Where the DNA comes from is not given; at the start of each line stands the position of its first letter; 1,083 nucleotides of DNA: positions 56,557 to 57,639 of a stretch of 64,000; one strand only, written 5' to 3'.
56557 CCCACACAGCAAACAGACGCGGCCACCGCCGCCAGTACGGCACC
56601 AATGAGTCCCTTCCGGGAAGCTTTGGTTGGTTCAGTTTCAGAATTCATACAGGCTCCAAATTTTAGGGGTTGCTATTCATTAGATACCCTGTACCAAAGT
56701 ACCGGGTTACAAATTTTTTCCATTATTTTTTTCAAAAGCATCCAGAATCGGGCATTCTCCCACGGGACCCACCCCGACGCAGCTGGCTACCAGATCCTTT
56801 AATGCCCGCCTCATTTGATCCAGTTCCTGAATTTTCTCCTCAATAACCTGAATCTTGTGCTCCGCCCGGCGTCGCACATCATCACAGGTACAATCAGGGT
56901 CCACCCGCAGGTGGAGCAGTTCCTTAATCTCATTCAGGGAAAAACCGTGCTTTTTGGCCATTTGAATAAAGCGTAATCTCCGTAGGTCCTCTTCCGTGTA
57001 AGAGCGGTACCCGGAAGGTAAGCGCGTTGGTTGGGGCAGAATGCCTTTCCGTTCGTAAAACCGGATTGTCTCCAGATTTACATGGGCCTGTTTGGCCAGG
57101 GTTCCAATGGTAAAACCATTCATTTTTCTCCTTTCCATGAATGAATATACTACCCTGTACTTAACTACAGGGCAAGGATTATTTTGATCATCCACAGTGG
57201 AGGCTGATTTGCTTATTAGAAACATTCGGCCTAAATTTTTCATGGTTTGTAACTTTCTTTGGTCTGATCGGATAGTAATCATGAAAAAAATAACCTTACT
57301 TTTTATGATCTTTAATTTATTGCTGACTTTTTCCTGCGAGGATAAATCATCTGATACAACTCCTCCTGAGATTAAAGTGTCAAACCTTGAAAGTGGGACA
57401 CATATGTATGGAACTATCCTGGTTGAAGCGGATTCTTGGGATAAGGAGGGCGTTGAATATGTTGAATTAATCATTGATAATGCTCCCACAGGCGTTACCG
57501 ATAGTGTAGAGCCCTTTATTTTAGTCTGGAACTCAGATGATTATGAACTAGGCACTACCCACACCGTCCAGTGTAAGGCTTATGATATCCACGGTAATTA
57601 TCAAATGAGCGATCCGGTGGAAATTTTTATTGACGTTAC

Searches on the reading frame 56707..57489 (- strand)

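Call 53: search_protein_families(library=pfam, proteins=[window:56707-57489:-], max_evalue=0.00001)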
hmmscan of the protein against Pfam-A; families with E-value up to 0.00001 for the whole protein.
window:56707-57489:- (260 aa): 3 families
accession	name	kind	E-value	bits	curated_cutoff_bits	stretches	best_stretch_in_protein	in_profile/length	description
PF09278.17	MerR-DNA-bind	-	7e-21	75.1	25.4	1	169-233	1-65/65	MerR, DNA binding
PF13411.12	MerR_1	-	6.9e-20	71.4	21.6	1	126-192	1-66/69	MerR HTH family regulatory protein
PF00376.29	MerR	-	1.9e-12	47.2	28.2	1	127-164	1-38/38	MerR family regulatory protein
